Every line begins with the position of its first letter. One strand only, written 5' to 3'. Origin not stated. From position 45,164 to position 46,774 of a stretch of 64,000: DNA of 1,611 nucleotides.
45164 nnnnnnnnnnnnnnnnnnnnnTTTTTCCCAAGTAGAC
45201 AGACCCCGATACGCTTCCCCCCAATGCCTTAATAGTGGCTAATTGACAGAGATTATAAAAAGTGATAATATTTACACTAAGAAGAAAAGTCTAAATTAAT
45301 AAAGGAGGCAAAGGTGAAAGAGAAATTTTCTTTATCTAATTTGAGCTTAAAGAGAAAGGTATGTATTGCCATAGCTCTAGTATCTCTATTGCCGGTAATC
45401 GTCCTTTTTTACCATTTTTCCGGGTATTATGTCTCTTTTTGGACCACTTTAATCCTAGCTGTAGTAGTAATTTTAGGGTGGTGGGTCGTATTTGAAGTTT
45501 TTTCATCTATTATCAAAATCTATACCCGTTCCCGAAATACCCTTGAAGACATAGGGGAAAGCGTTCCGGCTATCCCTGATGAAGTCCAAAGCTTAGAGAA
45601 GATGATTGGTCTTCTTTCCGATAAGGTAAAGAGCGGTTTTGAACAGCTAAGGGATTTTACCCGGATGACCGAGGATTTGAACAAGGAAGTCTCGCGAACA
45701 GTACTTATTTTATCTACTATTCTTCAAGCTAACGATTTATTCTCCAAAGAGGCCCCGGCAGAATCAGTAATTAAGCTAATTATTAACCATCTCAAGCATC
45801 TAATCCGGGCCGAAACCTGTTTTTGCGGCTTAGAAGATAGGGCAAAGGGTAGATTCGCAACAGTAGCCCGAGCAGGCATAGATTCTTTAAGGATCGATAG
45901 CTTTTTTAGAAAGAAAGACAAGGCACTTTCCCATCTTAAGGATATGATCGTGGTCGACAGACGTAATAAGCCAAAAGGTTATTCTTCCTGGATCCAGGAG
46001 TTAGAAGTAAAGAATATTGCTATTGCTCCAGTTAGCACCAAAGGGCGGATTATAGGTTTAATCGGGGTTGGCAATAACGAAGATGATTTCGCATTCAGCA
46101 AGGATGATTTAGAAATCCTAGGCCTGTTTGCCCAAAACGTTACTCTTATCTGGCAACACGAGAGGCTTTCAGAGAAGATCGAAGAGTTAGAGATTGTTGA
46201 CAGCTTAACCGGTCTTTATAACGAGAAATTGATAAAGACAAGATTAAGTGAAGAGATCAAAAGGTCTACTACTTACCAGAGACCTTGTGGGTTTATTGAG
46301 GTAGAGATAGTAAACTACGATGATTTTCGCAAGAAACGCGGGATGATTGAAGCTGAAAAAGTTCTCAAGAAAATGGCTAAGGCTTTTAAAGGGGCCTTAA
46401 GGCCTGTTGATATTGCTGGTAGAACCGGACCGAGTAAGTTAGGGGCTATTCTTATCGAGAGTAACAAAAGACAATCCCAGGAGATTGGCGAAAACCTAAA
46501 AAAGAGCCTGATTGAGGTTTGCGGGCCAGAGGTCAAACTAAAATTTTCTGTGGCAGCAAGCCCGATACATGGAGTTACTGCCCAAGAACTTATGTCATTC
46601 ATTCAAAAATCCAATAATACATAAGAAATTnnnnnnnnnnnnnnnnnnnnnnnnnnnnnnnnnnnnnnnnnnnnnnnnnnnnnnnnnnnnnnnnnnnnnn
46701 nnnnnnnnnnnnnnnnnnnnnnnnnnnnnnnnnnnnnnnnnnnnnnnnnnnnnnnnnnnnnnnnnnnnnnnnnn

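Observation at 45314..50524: c-di-GMP-linked control of a type IV pilus with two tandem extension ATPases and a standalone MshEN receptor domain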

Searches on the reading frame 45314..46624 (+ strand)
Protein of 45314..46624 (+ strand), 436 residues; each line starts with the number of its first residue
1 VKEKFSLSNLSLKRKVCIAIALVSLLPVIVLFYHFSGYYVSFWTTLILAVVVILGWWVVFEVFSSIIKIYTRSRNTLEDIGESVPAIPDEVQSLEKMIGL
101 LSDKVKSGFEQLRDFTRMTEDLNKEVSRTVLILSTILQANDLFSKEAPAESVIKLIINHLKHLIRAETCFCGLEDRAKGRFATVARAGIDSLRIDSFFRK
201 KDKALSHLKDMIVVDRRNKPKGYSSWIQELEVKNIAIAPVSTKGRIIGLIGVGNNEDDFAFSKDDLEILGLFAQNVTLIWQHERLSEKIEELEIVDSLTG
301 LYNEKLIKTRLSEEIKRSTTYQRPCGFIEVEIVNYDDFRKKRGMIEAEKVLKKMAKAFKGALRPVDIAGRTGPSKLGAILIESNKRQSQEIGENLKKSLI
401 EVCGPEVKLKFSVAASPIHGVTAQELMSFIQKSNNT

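Call 4: search_protein_families(library=pfam, proteins=[window:45314-46624:+], max_evalue=0.01)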
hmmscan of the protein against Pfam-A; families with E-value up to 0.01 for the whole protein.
window:45314-46624:+ (436 aa): 4 families
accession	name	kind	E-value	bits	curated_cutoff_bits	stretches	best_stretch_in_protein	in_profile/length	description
PF00990.26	GGDEF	-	1e-14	55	23.8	1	295-404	3-112/161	Diguanylate cyclase, GGDEF domain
PF13185.12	GAF_2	-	3.1e-07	31.1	28.6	1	149-279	4-134/136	GAF domain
PF01590.32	GAF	-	3.9e-06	27.9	22.4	1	206-276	60-129/133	GAF domain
PF17195.9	DUF5132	-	0.0096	16.4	25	0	67-91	14-38/47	Protein of unknown function (DUF5132)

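Call 5: search_protein_families(library=ncbifam, proteins=[window:45314-46624:+], max_evalue=0.01)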
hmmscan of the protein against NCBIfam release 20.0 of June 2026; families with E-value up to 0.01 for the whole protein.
window:45314-46624:+ (436 aa): 16 families
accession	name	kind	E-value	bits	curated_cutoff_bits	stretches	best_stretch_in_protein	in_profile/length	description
TIGR00254.1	GGDEF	domain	6.2e-14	52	37.4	1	290-431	2-147/168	diguanylate cyclase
NF040885.1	diguan_DgcJ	equivalog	5.3e-13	48.6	500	1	277-417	325-464/493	diguanylate cyclase DgcJ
NF038266.1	diguan_SiaD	equivalog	7.8e-11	41.8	290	1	285-416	86-217/252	biofilm regulation diguanylate cyclase SiaD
NF047654.1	DiguCycDgcRLepto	equivalog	1.6e-10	40.4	500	1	283-402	123-242/295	diguanylate cyclase DgcR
NF007135.0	PRK09581.1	equivalog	1.8e-09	37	474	1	287-399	287-398/457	PleD family two-component system response regulator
NF011955.1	PRK15426.1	equivalog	1e-07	30.5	408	1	295-399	400-504/564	cellulose biosynthesis regulator diguanylate cyclase DgcQ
NF041606.1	dguan_cyc_DgcA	equivalog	5e-07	29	370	1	230-401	118-286/340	diguanylate cyclase DgcA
NF007599.0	PRK10245.1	equivalog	1.6e-05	23.5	402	1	288-419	205-339/371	diguanylate cyclase AdrA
NF051473.1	DigCycDgcsShew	equivalog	3.5e-05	23.3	400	1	274-395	120-236/291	diguanylate cyclase DgcS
NF050064.1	BlResRespRegCbrR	equivalog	0.00065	18.7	600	1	286-433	247-396/415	bile resistance response regulator CbrR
NF007474.0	PRK10060.1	equivalog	0.00076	17.8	782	1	281-384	225-326/663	cyclic di-GMP phosphodiesterase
NF008467.0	PRK11359.1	equivalog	0.00086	17.4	857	1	278-427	361-510/800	oxygen-sensing cyclic-di-GMP phosphodiesterase DosP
NF007423.1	PRK09966.1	equivalog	0.0014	17.6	325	1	294-399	240-346/390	diguanylate cyclase DgcN/YfiN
NF047872.1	GGDEF_GdpS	equivalog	0.0025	17.1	400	1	279-399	173-293/355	GGDEF domain-containing protein GdpS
NF007380.0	PRK09894.1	equivalog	0.0042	16.5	256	1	293-399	129-233/296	diguanylate cyclase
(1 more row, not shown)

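Call 14: search_solved_structures(query=window:45314-46624:+, max_evalue=1, show_alignments=3)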
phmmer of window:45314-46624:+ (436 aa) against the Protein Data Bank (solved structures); distinct sequences matched with E-value up to 1: 39.
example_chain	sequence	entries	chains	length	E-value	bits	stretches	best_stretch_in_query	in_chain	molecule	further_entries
6d9m_A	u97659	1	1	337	3e-07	32.9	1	294-399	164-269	Fusion protein of Endolysin,Response receiver sensor diguanylate cyclase, GAF domain-conta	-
3ign_A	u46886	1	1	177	1.2e-06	30.9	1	287-433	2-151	Diguanylate cyclase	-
5euh_A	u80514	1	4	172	2.3e-06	30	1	295-401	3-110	Putative GGDEF domain membrane protein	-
5llw_B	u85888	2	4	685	2.6e-06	29.8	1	283-399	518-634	Diguanylate cyclase (GGDEF) domain-containing protein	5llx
6et7_A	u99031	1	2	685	3.8e-06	29.3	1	282-399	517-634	Diguanylate cyclase (GGDEF) domain-containing protein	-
7e6g_A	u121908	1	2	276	9.8e-06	27.9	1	285-399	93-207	Putative GGDEF domain protein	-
6zxm_A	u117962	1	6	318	2.4e-05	26.6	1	282-384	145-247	Putative GGDEF/response regulator receiver domain protein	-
3i5a_A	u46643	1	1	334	3.2e-05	26.2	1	290-403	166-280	Response regulator/GGDEF domain protein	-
8wcn_A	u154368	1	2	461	6.8e-05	25.2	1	295-405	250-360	Diguanylate cyclase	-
4zve_A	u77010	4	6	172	0.0002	23.6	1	296-423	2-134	Diguanylate cyclase DosC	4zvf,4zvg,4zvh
4wxo_A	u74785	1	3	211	0.0016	20.6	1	285-398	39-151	Uncharacterized protein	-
6zxb_A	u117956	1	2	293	0.0017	20.6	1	282-383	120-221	Putative GGDEF/response regulator receiver domain protein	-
9g86_A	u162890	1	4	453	0.0018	20.5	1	288-396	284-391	Response regulator PleD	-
9g85_A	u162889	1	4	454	0.0018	20.5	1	288-396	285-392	Response regulator PleD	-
2wb4_A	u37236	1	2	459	0.0018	20.5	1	288-396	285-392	DIGUANYLATE CYCLASE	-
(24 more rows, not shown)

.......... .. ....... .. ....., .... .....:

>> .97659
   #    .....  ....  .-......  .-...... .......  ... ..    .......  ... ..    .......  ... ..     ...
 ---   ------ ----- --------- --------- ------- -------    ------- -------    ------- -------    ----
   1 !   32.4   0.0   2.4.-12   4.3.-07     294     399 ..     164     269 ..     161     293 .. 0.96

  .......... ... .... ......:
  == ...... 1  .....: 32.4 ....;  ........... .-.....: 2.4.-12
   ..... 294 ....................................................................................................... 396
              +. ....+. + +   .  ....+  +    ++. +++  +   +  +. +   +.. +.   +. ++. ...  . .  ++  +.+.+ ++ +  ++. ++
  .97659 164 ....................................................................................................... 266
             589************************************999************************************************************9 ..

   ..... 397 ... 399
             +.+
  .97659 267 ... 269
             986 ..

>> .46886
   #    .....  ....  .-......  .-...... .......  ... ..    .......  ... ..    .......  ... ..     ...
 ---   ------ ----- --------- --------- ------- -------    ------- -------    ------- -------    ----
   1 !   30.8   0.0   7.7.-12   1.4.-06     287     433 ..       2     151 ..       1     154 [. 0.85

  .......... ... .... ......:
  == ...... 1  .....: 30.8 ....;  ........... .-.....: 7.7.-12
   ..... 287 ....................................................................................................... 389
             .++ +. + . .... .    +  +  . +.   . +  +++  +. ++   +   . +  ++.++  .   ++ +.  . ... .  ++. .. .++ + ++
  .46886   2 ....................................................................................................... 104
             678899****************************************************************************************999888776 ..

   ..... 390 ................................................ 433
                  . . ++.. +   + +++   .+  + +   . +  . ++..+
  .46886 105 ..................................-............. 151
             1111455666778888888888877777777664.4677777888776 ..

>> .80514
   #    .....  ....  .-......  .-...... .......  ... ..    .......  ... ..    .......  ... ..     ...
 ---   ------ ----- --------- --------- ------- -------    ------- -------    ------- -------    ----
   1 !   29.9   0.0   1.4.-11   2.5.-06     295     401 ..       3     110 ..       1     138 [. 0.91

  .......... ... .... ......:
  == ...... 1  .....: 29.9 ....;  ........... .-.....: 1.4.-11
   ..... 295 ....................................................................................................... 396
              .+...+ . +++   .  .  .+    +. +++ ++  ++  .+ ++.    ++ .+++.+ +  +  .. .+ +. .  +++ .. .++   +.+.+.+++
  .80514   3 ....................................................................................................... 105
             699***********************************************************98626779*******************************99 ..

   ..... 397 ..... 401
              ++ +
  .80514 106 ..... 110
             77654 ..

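Call 76: find_homologous_proteins(query=window:45314-46624:+, max_evalue=1e-10)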
Query window:45314-46624:+ (436 aa): 164 proteins with E <= 1e-10 among 8000 candidates; the best 120 are listed.
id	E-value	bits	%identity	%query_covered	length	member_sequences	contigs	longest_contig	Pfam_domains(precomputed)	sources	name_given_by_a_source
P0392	6.6e-281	949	100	100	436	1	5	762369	PF13185.13,PF01590.33,PF00990.27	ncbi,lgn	-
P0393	1.9e-252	855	89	100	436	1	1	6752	PF13185.13,PF01590.33,PF00990.27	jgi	-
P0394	1.0e-245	833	86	100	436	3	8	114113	PF13185.13,PF00990.27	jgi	-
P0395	7.1e-245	830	86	100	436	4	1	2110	PF13185.13,PF00990.27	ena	-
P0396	3.0e-241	818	85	100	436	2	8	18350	PF13185.13,PF01590.33,PF00990.27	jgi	-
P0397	1.1e-240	817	85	100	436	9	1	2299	PF13185.13,PF01590.33,PF00990.27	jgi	-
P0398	1.4e-238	810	84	100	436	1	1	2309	PF13185.13,PF01590.33,PF00990.27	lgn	-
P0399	4.8e-238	808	84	100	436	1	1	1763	PF13185.13,PF01590.33,PF00990.27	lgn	-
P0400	1.0e-233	794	83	100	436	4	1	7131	PF13185.13,PF01590.33,PF00990.27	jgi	-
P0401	3.5e-232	789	82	100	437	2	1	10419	PF13185.13,PF01590.33,PF00990.27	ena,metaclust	metaclust:\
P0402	1.6e-228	776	85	95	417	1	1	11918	PF13185.13,PF01590.33,PF00990.27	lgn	-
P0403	9.2e-226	767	80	98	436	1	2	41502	PF13185.13,PF01590.33,PF00990.27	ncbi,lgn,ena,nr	ncbi:MAG: diguanylate cyclase [Candidatus Omnitrophica bacterium]|nr:diguanylate cyclase [Candidatus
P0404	8.0e-224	761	77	100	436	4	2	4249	PF13185.13,PF01590.33,PF00990.27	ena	-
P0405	8.1e-220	748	76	98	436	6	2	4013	PF01590.33,PF00990.27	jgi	-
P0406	4.7e-214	729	75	100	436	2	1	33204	PF13185.13,PF01590.33,PF13492.13,PF00990.27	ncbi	ncbi:MAG: diguanylate cyclase [Candidatus Omnitrophota bacterium]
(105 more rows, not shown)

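Call 77: find_encoding_contigs(protein=P0392, flank=1000, max_places=3)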
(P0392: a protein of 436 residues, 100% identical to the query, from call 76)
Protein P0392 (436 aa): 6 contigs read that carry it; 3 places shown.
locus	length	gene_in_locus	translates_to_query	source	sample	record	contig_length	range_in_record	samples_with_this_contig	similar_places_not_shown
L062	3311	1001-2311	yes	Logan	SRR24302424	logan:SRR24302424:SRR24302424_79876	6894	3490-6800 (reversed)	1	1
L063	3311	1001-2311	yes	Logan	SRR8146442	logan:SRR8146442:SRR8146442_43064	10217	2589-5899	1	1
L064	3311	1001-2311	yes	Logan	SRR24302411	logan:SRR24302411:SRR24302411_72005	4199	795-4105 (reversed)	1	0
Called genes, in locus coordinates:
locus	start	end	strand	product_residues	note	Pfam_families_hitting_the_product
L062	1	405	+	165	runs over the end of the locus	?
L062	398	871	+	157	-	-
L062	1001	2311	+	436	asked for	PF01590:GAF (weak), PF13185:GAF_2 (weak), PF00990:GGDEF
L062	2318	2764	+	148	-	PF05157:MshEN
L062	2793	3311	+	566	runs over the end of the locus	PF05157:MshEN, PF00437:T2SSE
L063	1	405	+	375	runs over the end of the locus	-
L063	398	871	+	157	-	-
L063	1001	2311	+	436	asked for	PF01590:GAF (weak), PF13185:GAF_2 (weak), PF00990:GGDEF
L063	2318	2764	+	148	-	PF05157:MshEN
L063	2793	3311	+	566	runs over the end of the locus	PF05157:MshEN, PF00437:T2SSE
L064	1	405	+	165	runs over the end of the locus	?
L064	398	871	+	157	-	-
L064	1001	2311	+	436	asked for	PF01590:GAF (weak), PF13185:GAF_2 (weak), PF00990:GGDEF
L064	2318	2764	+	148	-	PF05157:MshEN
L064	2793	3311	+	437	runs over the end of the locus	?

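Call 84: predict_structure(alignment_id=A2)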
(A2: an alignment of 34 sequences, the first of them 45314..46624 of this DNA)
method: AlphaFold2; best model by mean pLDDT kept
length: 436 residues; sequences in the alignment: 34
mean_pLDDT: 75.7   pTM: 0.46
mean pLDDT of the five models: 75.7, 75.1, 71.8, 70.9, 69.4
residues with pLDDT >= 90: 32; 70-90: 276; 50-70: 88; < 50: 40
segments of 3 or more residues with pLDDT < 50: 1-11, 106-123
pLDDT, mean of each block of 10 residues (from residue 1): 38 60 69 66 76 74 71 66 50 50 49 41 51 62 68 85 86 82 88 87 81 84 82 90 87 87 86 85 72 71 85 85 87 88 86 88 88 89 85 87 83 82 82 68
secondary structure, 60 per line:
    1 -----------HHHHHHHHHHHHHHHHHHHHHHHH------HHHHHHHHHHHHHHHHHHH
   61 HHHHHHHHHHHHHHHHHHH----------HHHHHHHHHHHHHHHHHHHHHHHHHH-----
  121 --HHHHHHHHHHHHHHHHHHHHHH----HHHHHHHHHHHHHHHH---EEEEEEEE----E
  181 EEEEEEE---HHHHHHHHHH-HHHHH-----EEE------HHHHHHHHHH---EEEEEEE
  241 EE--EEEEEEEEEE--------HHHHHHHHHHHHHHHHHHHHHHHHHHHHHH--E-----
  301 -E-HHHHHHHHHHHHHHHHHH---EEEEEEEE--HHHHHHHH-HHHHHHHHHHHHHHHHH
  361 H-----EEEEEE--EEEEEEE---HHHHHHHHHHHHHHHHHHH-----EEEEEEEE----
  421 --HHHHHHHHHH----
elements in order: H12-35 H42-79 H90-115 H123-144 H149-164 E168-175 E180-187 H191-200 H202-206 E212-214 H221-230 E234-242 E245-254 H263-292 H304-321 E325-332 H335-342 H344-361 E367-372 E375-381 H385-403 E409-416 H423-432

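Call 86: fold_search(model_id=the predicted structure, library=pdb)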
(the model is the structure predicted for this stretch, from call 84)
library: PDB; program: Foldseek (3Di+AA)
matches with E <= 10: 1323; with E <= 0.001: 443
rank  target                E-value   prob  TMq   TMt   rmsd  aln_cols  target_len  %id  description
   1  5llw_B                2.5e-15  1.00  0.31  0.21  18.9       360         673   13  Bacteriophytochrome activated diguanylyl cyclase from Idiomarina species A28L (released 2017-03-15)
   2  6et7_A                3.9e-15  1.00  0.33  0.22  23.1       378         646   13  Activated heterodimer of the bacteriophytochrome regulated diguanylyl cyclase variant - S505V A526V - from Idiomarina  (released 2018-06-13)
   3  5llx_A                4.1e-15  1.00  0.32  0.21  19.6       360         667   13  Bacteriophytochrome activated diguanylyl cyclase from Idiomarina species A28L with GTP bound (released 2017-03-15)
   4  5llw_A                7.1e-15  1.00  0.32  0.21  22.9       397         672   12  Bacteriophytochrome activated diguanylyl cyclase from Idiomarina species A28L (released 2017-03-15)
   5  5llx_B                9.9e-14  1.00  0.32  0.21  21.7       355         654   13  Bacteriophytochrome activated diguanylyl cyclase from Idiomarina species A28L with GTP bound (released 2017-03-15)
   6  6et7_B                1.3e-13  1.00  0.31  0.21  32.1       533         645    9  Activated heterodimer of the bacteriophytochrome regulated diguanylyl cyclase variant - S505V A526V - from Idiomarina  (released 2018-06-13)
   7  4zmu_A                1.8e-13  1.00  0.29  0.37  20.1       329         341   17  Dcsbis, a diguanylate cyclase from Pseudomonas aeruginosa (released 2016-05-04)
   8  4zmu_B                1.2e-12  1.00  0.30  0.38  19.6       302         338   16  Dcsbis, a diguanylate cyclase from Pseudomonas aeruginosa (released 2016-05-04)
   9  9cmf_A                1.9e-11  1.00  0.28  0.17  14.4       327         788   13  Substrate bound DosP (released 2024-11-20)
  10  9bkv_A                8.8e-11  1.00  0.32  0.20   9.9       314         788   12  DosP R97A bent form (released 2024-11-20)
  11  9bgv_A                2.1e-10  1.00  0.28  0.16  14.8       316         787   13  DosP R97A straight form (released 2024-11-20)
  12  3bre_B                2.7e-10  1.00  0.31  0.41   9.3       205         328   16  Crystal Structure of P.aeruginosa PA3702 (released 2008-04-01)
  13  3i5c_A                3.2e-10  1.00  0.32  0.68   4.8       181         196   19  Crystal structure of a fusion protein containing the leucine zipper of GCN4 and the GGDEF domain of WspR from Pseudomo (released 2009-08-18)
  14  3i5a                  4.5e-10  1.00  0.31  0.42   9.1       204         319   20  Crystal structure of full-length WpsR from Pseudomonas syringae (released 2009-08-18)
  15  3bre_A                4.5e-10  1.00  0.30  0.40  10.4       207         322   17  Crystal Structure of P.aeruginosa PA3702 (released 2008-04-01)
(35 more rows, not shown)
